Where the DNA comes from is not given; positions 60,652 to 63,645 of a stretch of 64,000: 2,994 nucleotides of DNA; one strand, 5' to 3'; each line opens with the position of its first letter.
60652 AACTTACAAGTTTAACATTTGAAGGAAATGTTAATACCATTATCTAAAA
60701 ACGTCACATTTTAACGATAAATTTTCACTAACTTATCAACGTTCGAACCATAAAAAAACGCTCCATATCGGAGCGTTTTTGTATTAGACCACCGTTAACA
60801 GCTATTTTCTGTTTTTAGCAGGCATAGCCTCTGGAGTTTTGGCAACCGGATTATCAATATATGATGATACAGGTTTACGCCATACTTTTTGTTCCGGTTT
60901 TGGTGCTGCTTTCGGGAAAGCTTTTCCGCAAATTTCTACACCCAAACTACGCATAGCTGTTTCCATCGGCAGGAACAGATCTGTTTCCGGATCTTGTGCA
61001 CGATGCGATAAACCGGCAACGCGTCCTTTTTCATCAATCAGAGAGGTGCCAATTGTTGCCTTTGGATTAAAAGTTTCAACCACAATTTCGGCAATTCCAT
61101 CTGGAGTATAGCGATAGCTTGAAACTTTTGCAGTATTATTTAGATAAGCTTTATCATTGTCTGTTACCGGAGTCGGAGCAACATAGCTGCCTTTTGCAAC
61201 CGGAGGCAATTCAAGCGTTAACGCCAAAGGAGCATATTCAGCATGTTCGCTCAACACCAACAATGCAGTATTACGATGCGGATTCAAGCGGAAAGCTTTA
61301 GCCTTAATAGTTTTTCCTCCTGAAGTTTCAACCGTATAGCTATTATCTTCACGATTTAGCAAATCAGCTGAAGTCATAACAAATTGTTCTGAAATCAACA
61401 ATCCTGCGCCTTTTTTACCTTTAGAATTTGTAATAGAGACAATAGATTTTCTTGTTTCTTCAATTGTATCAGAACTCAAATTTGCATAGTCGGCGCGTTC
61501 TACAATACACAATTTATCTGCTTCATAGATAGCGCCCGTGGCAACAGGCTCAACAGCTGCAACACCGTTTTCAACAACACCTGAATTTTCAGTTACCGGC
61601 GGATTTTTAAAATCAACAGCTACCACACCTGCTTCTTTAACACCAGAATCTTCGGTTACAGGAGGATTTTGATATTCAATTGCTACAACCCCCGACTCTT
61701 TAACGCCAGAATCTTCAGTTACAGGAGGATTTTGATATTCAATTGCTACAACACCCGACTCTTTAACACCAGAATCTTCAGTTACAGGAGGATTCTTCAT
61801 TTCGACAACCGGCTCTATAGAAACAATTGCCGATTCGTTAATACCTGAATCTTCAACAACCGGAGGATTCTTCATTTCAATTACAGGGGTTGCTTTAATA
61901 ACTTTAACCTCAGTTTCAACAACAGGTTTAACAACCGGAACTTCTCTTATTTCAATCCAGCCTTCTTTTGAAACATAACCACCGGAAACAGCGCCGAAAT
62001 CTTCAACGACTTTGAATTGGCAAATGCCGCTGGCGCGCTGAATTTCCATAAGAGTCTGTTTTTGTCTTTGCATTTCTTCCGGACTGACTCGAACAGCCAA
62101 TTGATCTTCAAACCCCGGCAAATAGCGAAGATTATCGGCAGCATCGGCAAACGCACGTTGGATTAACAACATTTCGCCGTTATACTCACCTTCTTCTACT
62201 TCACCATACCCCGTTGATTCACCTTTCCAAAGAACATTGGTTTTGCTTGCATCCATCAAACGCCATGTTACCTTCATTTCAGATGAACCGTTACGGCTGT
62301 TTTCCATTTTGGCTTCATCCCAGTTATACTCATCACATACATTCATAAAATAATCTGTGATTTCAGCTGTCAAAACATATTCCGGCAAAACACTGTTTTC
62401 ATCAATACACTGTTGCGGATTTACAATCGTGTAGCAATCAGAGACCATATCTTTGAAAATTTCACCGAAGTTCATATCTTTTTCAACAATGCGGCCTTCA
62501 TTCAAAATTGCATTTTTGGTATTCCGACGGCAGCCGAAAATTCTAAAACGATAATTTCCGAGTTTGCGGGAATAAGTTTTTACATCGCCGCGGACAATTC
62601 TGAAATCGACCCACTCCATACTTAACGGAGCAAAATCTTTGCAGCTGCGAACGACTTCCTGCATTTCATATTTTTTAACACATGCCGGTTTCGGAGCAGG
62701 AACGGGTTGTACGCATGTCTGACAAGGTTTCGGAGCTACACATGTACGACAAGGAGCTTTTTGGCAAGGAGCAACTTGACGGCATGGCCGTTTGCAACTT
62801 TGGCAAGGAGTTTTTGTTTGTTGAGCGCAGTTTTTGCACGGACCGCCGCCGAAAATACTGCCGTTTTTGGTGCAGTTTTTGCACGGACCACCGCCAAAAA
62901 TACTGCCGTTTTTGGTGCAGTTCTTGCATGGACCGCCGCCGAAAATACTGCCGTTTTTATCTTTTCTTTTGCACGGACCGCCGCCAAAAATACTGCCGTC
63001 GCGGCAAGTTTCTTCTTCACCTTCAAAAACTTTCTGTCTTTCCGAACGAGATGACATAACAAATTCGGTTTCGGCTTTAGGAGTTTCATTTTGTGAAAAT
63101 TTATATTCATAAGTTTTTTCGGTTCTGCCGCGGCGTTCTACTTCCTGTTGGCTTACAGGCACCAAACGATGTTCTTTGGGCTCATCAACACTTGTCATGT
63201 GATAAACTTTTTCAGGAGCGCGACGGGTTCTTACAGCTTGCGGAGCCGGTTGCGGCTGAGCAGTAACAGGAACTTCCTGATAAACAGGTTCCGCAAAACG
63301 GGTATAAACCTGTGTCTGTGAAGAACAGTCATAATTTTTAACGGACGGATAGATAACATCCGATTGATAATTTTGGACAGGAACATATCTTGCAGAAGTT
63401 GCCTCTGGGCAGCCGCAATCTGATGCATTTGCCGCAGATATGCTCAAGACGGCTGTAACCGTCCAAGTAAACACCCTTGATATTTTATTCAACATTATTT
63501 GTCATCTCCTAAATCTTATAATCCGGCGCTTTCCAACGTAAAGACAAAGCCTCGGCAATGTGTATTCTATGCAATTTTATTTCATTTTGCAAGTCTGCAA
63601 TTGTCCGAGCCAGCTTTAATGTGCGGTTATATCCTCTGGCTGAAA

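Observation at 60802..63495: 897-aa secreted protein with two different in-frame tandem-repeat arrays and a degenerate trypsin-like C-terminal domain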

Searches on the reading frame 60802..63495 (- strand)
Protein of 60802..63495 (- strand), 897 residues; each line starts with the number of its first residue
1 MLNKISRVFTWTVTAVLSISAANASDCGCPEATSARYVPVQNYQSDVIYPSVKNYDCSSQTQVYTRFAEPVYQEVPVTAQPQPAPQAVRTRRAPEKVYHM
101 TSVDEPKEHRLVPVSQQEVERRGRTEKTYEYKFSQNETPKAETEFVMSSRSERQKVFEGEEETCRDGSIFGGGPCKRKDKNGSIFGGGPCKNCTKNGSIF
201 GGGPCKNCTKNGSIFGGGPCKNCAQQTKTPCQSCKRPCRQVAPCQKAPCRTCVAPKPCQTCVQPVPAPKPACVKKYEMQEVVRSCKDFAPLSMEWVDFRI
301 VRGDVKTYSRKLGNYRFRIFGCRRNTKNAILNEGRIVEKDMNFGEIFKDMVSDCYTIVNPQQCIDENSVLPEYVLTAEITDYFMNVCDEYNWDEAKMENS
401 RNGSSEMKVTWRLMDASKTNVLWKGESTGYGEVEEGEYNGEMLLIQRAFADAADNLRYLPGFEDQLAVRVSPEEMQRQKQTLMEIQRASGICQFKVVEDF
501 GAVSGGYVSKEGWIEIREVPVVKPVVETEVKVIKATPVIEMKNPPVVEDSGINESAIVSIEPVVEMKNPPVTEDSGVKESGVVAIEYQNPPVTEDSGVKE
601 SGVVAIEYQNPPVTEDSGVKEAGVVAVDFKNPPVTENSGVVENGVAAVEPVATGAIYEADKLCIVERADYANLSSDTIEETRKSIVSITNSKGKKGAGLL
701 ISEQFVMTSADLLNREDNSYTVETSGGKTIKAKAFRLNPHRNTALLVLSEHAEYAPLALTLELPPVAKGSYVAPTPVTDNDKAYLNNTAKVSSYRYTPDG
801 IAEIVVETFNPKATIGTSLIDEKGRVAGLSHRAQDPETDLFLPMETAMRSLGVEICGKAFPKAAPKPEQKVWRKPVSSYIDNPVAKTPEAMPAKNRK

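Call 3: search_protein_families(library=pfam, proteins=[window:60802-63495:-], max_evalue=1)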
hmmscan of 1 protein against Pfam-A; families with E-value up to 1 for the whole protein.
window:60802-63495:- (897 aa): 0 families
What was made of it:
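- Checked: The full-length protein gives no Pfam hit (call 3).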

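Call 4: search_protein_families(library=ncbifam, proteins=[window:60802-63495:-], max_evalue=1)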
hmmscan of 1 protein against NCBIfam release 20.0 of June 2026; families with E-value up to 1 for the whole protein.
window:60802-63495:- (897 aa): 2 families
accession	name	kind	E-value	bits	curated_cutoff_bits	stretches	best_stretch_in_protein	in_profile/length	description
TIGR01114.1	mtrH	equivalog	0.024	13.8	271.4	1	543-648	70-176/314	tetrahydromethanopterin S-methyltransferase subunit H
NF038036.1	TCP11_Legionella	equivalog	0.19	9.7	200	1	446-499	558-610/927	TCP11-related protein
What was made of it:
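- On MamO-type pseudoproteases: NCBIfam gives no MamO hit for the window protein (call 4).
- Closest known: MamO of magnetotactic Alphaproteobacteria. Different: No sequence match to the MamO model (call 4).
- No match to MamO or to any metal-binding family was found (calls 3, 4).
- Tried and rejected: The only hits (mtrH, TCP11) were noise (calls 3, 4).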

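Call 6: find_homologous_proteins(query=window:60802-63495:-)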
Query window:60802-63495:- (897 aa): 1665 proteins with E <= 0.001 among 7135 candidates; the best 120 are listed.
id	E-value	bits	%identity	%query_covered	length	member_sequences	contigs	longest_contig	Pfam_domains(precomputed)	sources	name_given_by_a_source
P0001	0.0e+0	2120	97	100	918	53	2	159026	-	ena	-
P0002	0.0e+0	1958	96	100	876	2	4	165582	-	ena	-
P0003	0.0e+0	1947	93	100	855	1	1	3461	PF13365.13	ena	-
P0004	0.0e+0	1945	94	100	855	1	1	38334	-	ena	-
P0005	0.0e+0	1909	94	100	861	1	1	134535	-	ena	-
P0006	0.0e+0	1904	94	100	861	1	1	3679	-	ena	-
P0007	0.0e+0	1886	93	100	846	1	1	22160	-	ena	-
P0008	0.0e+0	1870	91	100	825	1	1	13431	-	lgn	-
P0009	0.0e+0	1336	67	100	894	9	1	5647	PF13365.13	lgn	-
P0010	0.0e+0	1301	67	100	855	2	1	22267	PF13365.13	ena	-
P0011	0.0e+0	1301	64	100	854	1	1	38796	PF13365.13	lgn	-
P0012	0.0e+0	1297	66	100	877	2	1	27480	PF13365.13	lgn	-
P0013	0.0e+0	1280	65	100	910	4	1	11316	PF13365.13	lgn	-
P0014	0.0e+0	1277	65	100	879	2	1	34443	PF13365.13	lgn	-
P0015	0.0e+0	1061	58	64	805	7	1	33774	PF13365.13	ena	-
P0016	0.0e+0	1036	56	100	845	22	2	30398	PF13365.13,PF06671.17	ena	-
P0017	0.0e+0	1035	56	100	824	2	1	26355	PF13365.13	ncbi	-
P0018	0.0e+0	1022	56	100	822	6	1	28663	PF13365.13,PF06671.17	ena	-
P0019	0.0e+0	1022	56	100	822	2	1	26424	PF13365.13,PF06671.17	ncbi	-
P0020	6.7e-288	976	51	100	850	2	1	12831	PF13365.13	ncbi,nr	ncbi:MAG: hypothetical protein IJ689_06830 [Alphaproteobacteria bacterium]|nr:hypothetical protein [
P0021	1.1e-284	965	51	100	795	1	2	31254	PF13365.13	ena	-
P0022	1.2e-249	849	53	47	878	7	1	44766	PF13365.13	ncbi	-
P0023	4.5e-240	818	53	46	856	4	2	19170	PF13365.13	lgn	-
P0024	3.9e-225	768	52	45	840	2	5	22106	PF13365.13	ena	-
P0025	2.9e-224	765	58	34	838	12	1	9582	PF13365.13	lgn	-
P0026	1.4e-222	760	43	100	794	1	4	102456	PF13365.13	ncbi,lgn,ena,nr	ncbi:MAG: trypsin-like peptidase domain-containing protein [Alphaproteobacteria bacterium]|nr:trypsi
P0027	3.5e-216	738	44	59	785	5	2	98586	PF13365.13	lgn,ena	-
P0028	1.4e-213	730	41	59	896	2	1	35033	PF13365.13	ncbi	-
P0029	7.0e-212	724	70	32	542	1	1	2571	PF13365.13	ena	-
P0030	3.7e-210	719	41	62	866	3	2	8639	PF13365.13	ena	-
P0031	4.3e-210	718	51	45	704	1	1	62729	PF13365.13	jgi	-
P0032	4.4e-207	708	47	86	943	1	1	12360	PF13365.13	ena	-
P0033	1.4e-206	707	50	45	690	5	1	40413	PF13365.13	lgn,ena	-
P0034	1.6e-206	707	49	84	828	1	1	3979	PF13365.13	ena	-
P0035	2.1e-206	706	49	84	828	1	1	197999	PF13365.13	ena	-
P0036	4.3e-206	705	50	84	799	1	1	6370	PF13365.13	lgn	-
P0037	5.7e-206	705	49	84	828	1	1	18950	PF13365.13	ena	-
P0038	7.1e-206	704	49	84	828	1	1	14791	PF13365.13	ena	-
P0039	1.1e-205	704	50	84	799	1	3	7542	PF13365.13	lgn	-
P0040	1.3e-205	704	49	84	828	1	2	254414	PF13365.13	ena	-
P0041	1.3e-205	704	49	84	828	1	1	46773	PF13365.13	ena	-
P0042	1.5e-205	703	49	84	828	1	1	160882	PF13365.13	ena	-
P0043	1.6e-205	703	49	84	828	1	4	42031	PF13365.13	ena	-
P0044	1.7e-205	703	50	84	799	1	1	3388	PF13365.13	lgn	-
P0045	1.8e-205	703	49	84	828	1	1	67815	PF13365.13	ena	-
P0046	1.9e-205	703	50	84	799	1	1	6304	PF13365.13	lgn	-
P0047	2.0e-205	703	49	77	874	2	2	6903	PF13365.13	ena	-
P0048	2.3e-205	703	49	84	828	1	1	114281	PF13365.13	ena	-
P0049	2.4e-205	703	50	84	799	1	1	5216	PF13365.13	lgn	-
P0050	2.7e-205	702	49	84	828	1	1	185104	PF13365.13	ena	-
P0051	2.9e-205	702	50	84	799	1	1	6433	PF13365.13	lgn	-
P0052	2.9e-205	702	50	84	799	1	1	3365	PF13365.13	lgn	-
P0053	2.9e-205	702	50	84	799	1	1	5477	PF13365.13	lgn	-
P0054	3.2e-205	702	50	84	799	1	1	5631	PF13365.13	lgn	-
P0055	3.3e-205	702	50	84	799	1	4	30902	PF13365.13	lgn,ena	-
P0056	3.3e-205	702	50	84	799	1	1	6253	PF13365.13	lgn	-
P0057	3.4e-205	702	50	84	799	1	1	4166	PF13365.13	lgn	-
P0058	3.4e-205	702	50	84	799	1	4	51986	PF13365.13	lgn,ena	-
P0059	3.5e-205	702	50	84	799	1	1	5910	PF13365.13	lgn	-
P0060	3.7e-205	702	50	84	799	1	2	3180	PF13365.13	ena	-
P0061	3.8e-205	702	51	85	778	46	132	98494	PF13365.13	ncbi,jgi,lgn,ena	-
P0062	3.9e-205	702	50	84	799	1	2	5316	PF13365.13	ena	-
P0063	3.9e-205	702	50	84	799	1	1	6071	PF13365.13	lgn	-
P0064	4.2e-205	702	50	84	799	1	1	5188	PF13365.13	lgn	-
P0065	4.3e-205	702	50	84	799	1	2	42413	PF13365.13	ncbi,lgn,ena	-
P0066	4.3e-205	702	50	84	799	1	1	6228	PF13365.13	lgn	-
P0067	4.4e-205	702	50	84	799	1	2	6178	PF13365.13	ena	-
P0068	4.5e-205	702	50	84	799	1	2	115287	PF13365.13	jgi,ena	-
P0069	4.7e-205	702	50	84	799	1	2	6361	PF13365.13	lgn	-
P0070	5.1e-205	702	50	84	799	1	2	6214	PF13365.13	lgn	-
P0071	5.2e-205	702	50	84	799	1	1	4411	PF13365.13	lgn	-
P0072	5.2e-205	702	50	84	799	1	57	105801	PF13365.13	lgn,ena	-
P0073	5.3e-205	701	50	84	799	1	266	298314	PF13365.13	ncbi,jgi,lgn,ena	-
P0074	5.3e-205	701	51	80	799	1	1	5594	PF13365.13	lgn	-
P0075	5.4e-205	701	50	84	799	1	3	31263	PF13365.13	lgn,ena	-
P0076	5.7e-205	701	50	84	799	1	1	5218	PF13365.13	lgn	-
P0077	5.8e-205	701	50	84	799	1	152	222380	PF13365.13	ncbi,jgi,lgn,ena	jgi:hypothetical protein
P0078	6.0e-205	701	50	84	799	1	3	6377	PF13365.13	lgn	-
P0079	6.1e-205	701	51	80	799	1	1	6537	PF13365.13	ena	-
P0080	6.2e-205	701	50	84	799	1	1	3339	PF13365.13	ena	-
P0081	6.2e-205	701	50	84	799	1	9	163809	PF13365.13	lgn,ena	-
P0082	6.2e-205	701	50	84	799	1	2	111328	PF13365.13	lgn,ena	-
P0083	6.4e-205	701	50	84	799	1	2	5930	PF13365.13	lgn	-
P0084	6.5e-205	701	50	84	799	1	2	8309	PF13365.13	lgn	-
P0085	6.6e-205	701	50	84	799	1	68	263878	PF13365.13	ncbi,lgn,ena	-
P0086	6.7e-205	701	50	84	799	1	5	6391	PF13365.13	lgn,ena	-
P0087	6.8e-205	701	49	84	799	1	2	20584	PF13365.13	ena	-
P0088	7.0e-205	701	50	84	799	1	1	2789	PF13365.13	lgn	-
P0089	7.5e-205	701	50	84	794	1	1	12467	PF13365.13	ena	-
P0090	8.0e-205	701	50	84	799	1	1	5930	PF13365.13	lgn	-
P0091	8.1e-205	701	50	84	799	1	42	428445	PF13365.13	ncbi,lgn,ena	-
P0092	8.2e-205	701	50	84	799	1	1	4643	PF13365.13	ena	-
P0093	8.5e-205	701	50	84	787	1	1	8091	PF13365.13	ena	-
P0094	8.5e-205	701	50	84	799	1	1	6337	PF13365.13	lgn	-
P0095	9.0e-205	701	50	84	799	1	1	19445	PF13365.13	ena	-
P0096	9.2e-205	701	50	84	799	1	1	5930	PF13365.13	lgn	-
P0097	1.0e-204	701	50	84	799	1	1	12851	PF13365.13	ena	-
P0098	1.0e-204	701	50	84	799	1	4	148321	PF13365.13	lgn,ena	-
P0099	1.1e-204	701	50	84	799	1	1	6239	PF13365.13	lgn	-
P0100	1.1e-204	701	50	84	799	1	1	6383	PF13365.13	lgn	-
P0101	1.1e-204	700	50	84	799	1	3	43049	PF13365.13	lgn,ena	-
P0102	1.1e-204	700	50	84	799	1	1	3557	PF13365.13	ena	-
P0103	1.2e-204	700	50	84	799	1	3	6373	PF13365.13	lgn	-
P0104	1.2e-204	700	49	84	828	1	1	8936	PF13365.13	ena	-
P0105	1.3e-204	700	51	80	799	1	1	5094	PF13365.13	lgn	-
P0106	1.3e-204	700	50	84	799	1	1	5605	PF13365.13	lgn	-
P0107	1.3e-204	700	50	84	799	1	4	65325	PF13365.13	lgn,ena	-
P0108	1.3e-204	700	50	84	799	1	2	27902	PF13365.13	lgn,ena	-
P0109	1.3e-204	700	50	84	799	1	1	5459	PF13365.13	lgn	-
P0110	1.3e-204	700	50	84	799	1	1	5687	PF13365.13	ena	-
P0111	1.4e-204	700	50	84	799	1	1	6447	PF13365.13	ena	-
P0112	1.4e-204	700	50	84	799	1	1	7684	PF13365.13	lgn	-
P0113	1.4e-204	700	50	84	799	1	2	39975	PF13365.13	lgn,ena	-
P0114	1.4e-204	700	49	84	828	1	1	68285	PF13365.13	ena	-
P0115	1.5e-204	700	50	84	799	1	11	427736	PF13365.13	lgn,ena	-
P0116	1.5e-204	700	50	84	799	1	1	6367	PF13365.13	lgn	-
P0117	1.5e-204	700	50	84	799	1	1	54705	PF13365.13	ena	-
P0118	1.5e-204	700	50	84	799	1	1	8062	PF13365.13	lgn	-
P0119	1.5e-204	700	50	84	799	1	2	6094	PF13365.13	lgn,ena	-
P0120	1.6e-204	700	50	84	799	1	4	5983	PF13365.13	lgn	-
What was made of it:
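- On Peptidase S1C / Pfam Trypsin_2 (PF13365): Most orthologues do carry a precomputed PF13365 hit (call 6).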

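Call 35: find_encoding_contigs(protein=window:60805-63495:-, flank=6000, max_places=4)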
Protein window:60805-63495:- (897 aa): 5 contigs read that carry it; 1 place shown.
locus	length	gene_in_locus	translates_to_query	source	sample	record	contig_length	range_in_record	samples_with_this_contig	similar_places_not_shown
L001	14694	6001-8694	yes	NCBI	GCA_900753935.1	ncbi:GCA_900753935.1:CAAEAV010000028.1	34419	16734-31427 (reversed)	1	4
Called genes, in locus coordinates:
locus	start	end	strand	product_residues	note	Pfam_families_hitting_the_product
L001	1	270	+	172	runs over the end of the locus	PF02417:Chromate_transp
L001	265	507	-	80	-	PF10073:GapR_DNA-bd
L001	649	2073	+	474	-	PF00224:PK, PF02887:PK_C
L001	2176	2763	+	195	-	PF13505:OMP_b-brl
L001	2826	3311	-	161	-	PF01281:Ribosomal_L9_N, PF03948:Ribosomal_L9_C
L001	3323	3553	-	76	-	PF01084:Ribosomal_S18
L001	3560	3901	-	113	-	PF01250:Ribosomal_S6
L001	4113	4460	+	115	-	-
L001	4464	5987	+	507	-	PF13541:ChlI, PF00493:MCM (faint), PF00158:Sigma54_activat (weak), PF01078:Mg_chelatase, PF07728:AAA_5, PF13335:Mg_chelatase_C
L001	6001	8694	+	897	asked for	-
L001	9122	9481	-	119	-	-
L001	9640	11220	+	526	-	PF03023:MurJ, PF01554:MatE (weak)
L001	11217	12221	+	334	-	PF10095:DUF2333 (weak)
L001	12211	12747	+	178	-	PF08712:Nfu_N, PF01106:NifU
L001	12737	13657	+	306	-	PF01832:Glucosaminidase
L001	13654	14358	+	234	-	PF00753:Lactamase_B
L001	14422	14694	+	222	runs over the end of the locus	PF01478:Peptidase_A24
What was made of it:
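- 60802..63495 (-): Whole gene, 897 aa plus stop codon. The exact protein is also encoded in human-gut MAG GCA_900753935.1 and on 5 contigs in all (call 35).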

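Call 36: find_encoding_contigs(protein=P0073, flank=6000, max_places=3)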
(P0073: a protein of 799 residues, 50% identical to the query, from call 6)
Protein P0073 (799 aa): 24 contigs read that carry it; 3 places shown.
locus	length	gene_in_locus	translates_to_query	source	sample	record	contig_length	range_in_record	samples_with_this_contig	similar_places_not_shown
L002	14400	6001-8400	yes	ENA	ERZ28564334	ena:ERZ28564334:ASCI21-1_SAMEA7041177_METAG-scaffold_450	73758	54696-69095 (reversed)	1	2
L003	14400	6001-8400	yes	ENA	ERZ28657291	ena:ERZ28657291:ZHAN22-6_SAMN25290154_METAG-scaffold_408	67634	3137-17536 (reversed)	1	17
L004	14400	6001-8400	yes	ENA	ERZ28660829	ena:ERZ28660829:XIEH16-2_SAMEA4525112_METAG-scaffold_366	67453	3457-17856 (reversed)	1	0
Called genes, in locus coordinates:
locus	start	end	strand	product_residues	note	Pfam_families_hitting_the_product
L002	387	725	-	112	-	-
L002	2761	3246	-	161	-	PF01281:Ribosomal_L9_N, PF03948:Ribosomal_L9_C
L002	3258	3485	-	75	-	PF01084:Ribosomal_S18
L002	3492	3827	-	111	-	PF01250:Ribosomal_S6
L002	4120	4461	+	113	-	-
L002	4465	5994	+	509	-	PF13541:ChlI, PF00158:Sigma54_activat (faint), PF00493:MCM (faint), PF01078:Mg_chelatase, PF07728:AAA_5 (weak), PF13335:Mg_chelatase_C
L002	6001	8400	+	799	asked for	PF13365:Trypsin_2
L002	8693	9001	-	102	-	-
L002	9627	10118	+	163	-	-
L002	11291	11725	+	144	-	PF04138:GtrA_DPMS_TM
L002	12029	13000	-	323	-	PF02661:Fic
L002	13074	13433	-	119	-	PF00462:Glutaredoxin (weak), PF03960:ArsC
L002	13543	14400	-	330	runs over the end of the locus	PF00959:Phage_lysozyme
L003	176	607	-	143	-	-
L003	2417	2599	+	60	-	-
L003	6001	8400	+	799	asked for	PF13365:Trypsin_2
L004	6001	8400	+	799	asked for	PF13365:Trypsin_2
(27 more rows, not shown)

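Call 51: list_cluster_members(proteins=[P0001])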
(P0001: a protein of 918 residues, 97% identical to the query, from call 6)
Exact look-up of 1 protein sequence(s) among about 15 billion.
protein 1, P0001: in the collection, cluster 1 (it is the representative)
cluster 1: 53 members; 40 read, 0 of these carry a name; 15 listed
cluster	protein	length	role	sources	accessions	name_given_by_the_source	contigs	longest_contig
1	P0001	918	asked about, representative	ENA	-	-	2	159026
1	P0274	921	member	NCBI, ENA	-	-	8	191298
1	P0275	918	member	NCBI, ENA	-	-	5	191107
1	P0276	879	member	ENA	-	-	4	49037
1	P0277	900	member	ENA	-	-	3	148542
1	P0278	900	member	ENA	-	-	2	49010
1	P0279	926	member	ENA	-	-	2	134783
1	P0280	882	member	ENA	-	-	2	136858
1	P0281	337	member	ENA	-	-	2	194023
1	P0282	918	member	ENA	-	-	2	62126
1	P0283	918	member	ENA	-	-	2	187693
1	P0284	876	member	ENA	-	-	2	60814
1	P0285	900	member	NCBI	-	-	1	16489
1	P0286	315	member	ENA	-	-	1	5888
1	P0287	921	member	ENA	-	-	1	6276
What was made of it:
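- The alleles compared come from metagenome assemblies and MAGs (sources ENA, Logan and NCBI; calls 6, 51); I did not check the read technology. The same allele recurs on several independent contigs: 921 aa on 8, 918 aa on 5, 879 aa on 4, and the window's 897 aa on 5 (calls 35, 51).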

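Call 54: search_protein_families(library=ncbifam, proteins=[L001:4113-4457:+, L001:4464-5984:+], max_evalue=0.01)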
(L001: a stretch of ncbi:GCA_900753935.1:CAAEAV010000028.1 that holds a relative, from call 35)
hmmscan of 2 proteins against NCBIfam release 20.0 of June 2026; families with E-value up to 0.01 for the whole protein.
L001:4113-4457:+ (115 aa): 0 families

L001:4464-5984:+ (507 aa): 13 families
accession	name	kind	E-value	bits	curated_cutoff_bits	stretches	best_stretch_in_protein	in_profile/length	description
TIGR00368.1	TIGR00368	hypoth_equivalog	4.6e-165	550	362.4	1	9-499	5-499/499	YifB family Mg chelatase-like AAA ATPase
NF007365.0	PRK09862.1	equivalog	5.8e-126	421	530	1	2-499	3-492/506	YifB family Mg chelatase-like AAA ATPase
NF038308.1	RNA_repair_RtcR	equivalog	3.6e-06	26.1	650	1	198-344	193-327/530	RNA repair transcriptional activator RtcR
TIGR02902.1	spore_lonB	equivalog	8e-06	24.7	723.3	1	188-324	63-206/531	ATP-dependent protease LonB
TIGR02442.1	Cob-chelat-sub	hypoth_equivalog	9.8e-06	24.3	779.45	1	276-345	110-179/641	putative cobaltochelatase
TIGR00764.1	lon_rel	equivalog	1.9e-05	23.5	516.6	1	191-240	19-68/608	ATP-dependent protease LonB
TIGR02868.1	CydC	equivalog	0.0014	17.3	329.05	1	181-250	334-402/530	thiol reductant ABC exporter subunit CydC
TIGR02031.1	BchD-ChlD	equivalog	0.0016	17.2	499.55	1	212-346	19-144/608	magnesium chelatase ATPase subunit D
NF011953.0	PRK15424.1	equivalog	0.0037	15.9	703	1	188-343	217-370/538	propionate catabolism operon regulatory protein PrpR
NF008485.2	PRK11388.1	equivalog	0.0038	15.6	551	1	282-343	412-471/643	dihydroxyacetone kinase operon transcriptional regulator DhaR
NF009067.0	PRK12402.1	equivalog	0.0064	15.5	317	0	189-224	14-51/340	replication factor C small subunit 2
TIGR02329.1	propionate_PrpR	equivalog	0.0065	15.1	499.2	1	274-343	288-355/526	propionate catabolism operon regulatory protein PrpR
TIGR02788.1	VirB11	equivalog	0.009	15.1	249.95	0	176-238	111-173/308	P-type DNA transfer ATPase VirB11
